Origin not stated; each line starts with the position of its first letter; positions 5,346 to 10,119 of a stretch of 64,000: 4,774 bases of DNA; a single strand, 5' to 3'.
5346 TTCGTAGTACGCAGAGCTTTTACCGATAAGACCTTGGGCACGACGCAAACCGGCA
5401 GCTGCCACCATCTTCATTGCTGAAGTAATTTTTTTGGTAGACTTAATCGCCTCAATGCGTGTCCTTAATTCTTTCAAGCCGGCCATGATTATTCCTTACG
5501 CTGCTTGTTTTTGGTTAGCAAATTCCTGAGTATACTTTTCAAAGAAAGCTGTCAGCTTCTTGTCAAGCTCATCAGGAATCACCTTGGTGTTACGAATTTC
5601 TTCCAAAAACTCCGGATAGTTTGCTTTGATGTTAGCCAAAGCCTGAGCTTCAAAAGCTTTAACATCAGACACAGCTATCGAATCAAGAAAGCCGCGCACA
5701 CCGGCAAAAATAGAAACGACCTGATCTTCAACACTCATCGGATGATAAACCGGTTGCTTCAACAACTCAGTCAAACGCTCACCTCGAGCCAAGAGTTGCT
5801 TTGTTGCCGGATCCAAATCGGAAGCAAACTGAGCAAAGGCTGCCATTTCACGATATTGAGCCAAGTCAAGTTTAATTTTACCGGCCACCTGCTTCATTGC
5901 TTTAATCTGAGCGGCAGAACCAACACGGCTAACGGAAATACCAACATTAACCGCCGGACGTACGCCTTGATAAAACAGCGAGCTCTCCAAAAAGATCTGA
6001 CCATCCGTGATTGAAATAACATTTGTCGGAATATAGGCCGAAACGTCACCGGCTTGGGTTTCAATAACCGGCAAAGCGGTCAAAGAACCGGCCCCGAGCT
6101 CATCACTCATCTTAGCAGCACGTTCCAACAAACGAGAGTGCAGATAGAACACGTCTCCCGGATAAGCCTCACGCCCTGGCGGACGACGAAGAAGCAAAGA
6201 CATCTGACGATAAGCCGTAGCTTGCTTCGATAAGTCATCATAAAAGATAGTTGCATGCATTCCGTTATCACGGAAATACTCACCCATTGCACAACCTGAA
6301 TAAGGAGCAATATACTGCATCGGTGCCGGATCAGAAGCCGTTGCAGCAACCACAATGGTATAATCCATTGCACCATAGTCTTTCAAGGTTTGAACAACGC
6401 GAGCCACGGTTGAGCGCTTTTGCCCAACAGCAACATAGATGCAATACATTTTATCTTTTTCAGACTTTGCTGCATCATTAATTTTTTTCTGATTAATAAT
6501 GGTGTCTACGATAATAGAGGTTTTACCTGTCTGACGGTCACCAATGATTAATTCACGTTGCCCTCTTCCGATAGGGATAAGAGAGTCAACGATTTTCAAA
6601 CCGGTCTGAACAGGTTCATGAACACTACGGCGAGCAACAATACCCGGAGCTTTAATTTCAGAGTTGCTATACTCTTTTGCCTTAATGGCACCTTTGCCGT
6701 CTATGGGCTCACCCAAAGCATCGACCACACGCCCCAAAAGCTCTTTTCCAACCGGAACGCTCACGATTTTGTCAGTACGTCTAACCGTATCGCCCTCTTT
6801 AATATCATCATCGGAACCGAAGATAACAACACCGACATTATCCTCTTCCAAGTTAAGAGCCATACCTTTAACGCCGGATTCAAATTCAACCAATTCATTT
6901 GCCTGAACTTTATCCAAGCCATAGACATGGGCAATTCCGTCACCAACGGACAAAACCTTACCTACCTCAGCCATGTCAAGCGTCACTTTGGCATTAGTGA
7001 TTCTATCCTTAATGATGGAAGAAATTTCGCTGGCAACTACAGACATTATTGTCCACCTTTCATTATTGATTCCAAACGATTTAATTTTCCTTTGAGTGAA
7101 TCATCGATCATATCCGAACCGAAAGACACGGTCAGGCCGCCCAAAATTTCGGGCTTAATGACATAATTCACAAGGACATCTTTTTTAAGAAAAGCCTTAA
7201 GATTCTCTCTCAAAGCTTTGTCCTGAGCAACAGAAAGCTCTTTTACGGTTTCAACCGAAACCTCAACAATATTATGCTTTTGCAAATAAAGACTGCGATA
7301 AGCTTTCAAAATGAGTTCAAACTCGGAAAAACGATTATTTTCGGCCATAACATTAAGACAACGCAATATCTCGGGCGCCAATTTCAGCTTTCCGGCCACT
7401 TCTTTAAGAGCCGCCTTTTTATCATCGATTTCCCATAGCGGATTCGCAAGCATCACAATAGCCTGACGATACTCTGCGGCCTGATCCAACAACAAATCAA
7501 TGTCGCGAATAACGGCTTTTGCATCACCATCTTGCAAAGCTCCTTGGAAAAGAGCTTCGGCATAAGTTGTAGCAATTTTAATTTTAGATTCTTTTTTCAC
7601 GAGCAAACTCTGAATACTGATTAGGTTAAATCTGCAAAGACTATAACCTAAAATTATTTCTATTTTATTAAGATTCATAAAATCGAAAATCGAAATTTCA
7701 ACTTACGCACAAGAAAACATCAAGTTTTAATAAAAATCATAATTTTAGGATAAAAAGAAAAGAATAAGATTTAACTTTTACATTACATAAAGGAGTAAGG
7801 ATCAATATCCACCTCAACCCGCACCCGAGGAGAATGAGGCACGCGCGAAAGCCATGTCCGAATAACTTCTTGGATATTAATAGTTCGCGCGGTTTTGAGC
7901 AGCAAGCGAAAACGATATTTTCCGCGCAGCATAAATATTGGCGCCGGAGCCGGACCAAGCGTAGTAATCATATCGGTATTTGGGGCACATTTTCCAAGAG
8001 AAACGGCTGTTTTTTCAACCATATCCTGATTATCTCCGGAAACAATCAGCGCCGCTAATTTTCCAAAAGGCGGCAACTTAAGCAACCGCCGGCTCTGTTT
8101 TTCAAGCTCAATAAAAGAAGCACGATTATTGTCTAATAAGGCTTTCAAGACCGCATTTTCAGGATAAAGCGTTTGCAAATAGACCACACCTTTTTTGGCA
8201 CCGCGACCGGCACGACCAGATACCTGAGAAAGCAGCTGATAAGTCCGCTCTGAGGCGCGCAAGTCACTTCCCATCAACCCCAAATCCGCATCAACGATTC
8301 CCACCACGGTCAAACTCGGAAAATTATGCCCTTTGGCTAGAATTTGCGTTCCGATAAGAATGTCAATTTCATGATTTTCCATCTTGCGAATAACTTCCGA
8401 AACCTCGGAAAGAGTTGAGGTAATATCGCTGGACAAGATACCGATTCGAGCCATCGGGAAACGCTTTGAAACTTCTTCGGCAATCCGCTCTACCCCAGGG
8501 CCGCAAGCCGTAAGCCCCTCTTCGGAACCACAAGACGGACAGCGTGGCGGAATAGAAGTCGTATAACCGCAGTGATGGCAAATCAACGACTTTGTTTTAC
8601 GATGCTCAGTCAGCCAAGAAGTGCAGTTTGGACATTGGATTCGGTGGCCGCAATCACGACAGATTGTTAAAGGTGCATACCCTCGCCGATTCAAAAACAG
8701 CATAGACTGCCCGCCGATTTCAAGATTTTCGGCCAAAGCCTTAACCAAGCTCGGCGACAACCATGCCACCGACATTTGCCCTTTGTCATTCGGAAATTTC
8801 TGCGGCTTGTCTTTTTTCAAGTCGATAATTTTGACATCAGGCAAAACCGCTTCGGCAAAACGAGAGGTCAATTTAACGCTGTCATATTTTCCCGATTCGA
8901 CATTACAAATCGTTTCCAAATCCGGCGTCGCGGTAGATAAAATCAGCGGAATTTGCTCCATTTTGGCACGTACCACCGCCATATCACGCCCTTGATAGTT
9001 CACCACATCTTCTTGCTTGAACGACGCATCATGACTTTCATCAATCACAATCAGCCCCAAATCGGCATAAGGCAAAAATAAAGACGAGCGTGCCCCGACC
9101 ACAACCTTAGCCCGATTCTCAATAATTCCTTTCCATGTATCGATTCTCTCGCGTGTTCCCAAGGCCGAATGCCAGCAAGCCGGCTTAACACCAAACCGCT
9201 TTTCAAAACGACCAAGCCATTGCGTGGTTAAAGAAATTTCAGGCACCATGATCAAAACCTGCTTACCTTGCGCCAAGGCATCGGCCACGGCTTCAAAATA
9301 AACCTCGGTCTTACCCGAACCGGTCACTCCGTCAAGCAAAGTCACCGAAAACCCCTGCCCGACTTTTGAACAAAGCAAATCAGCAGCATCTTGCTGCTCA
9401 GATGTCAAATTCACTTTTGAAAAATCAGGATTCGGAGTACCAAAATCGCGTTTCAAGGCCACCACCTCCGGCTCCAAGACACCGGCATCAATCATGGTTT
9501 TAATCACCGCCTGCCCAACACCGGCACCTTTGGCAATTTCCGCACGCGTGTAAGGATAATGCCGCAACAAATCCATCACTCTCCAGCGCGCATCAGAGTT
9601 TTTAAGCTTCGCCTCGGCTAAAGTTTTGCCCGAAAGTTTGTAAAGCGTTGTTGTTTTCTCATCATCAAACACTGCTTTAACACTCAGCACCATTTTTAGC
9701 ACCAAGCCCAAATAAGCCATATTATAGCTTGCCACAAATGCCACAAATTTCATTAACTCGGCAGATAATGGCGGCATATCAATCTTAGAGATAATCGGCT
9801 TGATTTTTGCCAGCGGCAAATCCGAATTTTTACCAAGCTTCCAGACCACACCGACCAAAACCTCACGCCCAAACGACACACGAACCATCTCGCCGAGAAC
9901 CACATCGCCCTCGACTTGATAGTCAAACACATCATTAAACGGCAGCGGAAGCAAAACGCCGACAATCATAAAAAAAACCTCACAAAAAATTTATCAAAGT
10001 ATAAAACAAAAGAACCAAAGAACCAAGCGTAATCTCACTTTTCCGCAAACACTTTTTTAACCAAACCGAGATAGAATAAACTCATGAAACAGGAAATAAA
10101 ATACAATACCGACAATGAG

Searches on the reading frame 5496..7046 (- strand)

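Call 80: search_protein_families(library=ncbifam, proteins=[window:5496-7046:-], max_evalue=1e-10)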
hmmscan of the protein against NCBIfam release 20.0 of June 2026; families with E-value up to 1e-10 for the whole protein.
window:5496-7046:- (516 aa): 32 families (the best 25 are shown)
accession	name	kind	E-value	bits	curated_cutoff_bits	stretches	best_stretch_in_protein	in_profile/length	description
TIGR00962.1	atpA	equivalog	2.4e-251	834.8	484.45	1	5-510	4-502/503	F0F1 ATP synthase subunit alpha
NF009884.0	PRK13343.1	equivalog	2.9e-209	695.9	554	1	5-512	7-505/507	F0F1 ATP synthase subunit alpha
TIGR03324.1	alt_F1F0_F1_al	exception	4.2e-175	583.2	750.5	1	10-498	10-489/497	alternate F1F0 ATPase, F1 subunit alpha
NF045863.1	glide_MMOB1660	exception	2.2e-125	419.5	600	1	30-458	2-426/515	MMOB1660 family gliding motility ATPase complex subunit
NF005523.0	PRK07165.1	equivalog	1e-98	331.2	414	1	30-513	6-479/509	ATP F0F1 synthase subunit alpha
NF045936.2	MSC_0619_alpha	exception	1.1e-92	311.3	520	1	31-512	3-474/505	MSC_0619 family F1-like ATPase alpha subunit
TIGR02546.1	III_secr_ATP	equivalog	2.5e-57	194.5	604.75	1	28-446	6-418/423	type III secretion system ATPase SctN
TIGR03496.1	FliI_clade1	equivalog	1.5e-54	185.4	619.1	1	30-443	2-408/414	flagellar protein export ATPase FliI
TIGR03498.1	FliI_clade3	equivalog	7.2e-52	176.5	587.45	1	29-444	1-412/418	flagellar protein export ATPase FliI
TIGR03497.1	FliI_clade2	equivalog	1.4e-50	172.5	629.8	1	57-443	32-406/413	flagellar protein export ATPase FliI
NF006575.0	PRK09099.1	subfamily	2.3e-50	171.6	706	1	19-442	18-433/443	type III secretion system ATPase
TIGR01026.1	fliI_yscN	subfamily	5.8e-48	163.7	379.5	1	56-442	57-431/440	FliI/YscN family ATPase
NF003235.0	PRK04196.1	subfamily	7.8e-48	163.3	349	1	28-379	6-356/462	V-type ATP synthase subunit B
NF005295.0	PRK06820.1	equivalog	1e-45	156.6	690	1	9-435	10-424/440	EscN/YscN/HrcN family type III secretion system ATPase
NF005391.0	PRK06936.1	equivalog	2.4e-43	148.6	657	1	81-444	81-432/439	type III secretion system ATPase SctN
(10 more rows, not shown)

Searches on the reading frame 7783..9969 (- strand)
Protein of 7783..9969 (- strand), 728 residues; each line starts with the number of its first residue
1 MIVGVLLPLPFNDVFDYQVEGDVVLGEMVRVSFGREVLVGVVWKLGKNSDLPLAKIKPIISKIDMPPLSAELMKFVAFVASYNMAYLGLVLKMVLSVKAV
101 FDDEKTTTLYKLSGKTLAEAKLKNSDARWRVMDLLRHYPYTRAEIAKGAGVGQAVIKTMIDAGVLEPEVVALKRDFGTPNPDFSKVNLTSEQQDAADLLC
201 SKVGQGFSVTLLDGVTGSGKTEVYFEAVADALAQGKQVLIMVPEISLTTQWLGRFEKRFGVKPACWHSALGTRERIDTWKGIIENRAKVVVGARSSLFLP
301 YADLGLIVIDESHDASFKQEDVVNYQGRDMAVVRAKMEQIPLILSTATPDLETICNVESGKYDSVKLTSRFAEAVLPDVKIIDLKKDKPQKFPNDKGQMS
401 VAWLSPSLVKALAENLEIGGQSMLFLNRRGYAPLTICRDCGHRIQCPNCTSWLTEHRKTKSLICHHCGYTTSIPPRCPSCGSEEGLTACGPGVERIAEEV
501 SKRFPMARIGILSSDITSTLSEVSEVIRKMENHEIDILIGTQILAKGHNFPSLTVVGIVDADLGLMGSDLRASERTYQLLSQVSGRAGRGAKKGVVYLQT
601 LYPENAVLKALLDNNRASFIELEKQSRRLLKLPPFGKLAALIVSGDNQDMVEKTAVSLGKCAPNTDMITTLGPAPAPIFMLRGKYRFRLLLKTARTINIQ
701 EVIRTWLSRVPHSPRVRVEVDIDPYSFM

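Call 80: search_protein_families(library=ncbifam, proteins=[window:7783-9969:-], max_evalue=1e-10)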
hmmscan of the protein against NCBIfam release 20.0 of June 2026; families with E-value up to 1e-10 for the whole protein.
window:7783-9969:- (728 aa): 23 families
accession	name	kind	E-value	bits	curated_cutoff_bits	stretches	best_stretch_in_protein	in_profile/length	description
NF004070.0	PRK05580.2-2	equivalog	1.1e-294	979.2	921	1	2-728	13-729/729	primosomal protein N'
NF004071.0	PRK05580.2-3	equivalog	5.8e-253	841.1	1105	1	2-728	17-735/735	primosomal protein N'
NF004072.0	PRK05580.2-4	equivalog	3e-200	666.8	1030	1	180-727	114-647/648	primosomal protein N'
NF004067.0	PRK05580.1-4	equivalog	4.5e-191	637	763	1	2-726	5-735/737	primosomal protein N'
TIGR00595.1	priA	equivalog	2.1e-189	630.4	230.35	1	211-725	1-509/509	replication restart helicase PriA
NF004066.1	PRK05580.1-3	equivalog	3.5e-178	594.4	813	1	117-726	179-787/788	primosomal protein N'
NF004065.0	PRK05580.1-1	equivalog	8e-171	569.8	858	1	2-725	3-729/731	primosomal protein N'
NF004068.0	PRK05580.1-5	equivalog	2.2e-132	442.7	1249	1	104-728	172-795/795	primosomal protein N'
NF004069.0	PRK05580.2-1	equivalog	9.2e-118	394.3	767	1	184-727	108-611/612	primosomal protein N'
NF011453.0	PRK14873.1-3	equivalog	9.5e-47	159.5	812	1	9-721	24-646/653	primosome assembly protein PriA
NF011452.0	PRK14873.1-2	equivalog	6.3e-35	120.5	980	1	221-653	212-624/708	primosomal protein N'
NF011454.0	PRK14873.1-4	equivalog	4.4e-29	101.3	951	1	221-677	158-591/651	primosomal protein N'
NF011455.0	PRK14873.1-5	equivalog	5e-28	97.8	969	1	230-641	184-584/675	primosomal protein N'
TIGR00580.2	mfd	equivalog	1.3e-19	70.1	800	1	211-320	458-572/907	transcription-repair coupling factor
TIGR00643.1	recG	equivalog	2.5e-18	66.1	659.4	0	210-349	259-396/629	ATP-dependent DNA helicase RecG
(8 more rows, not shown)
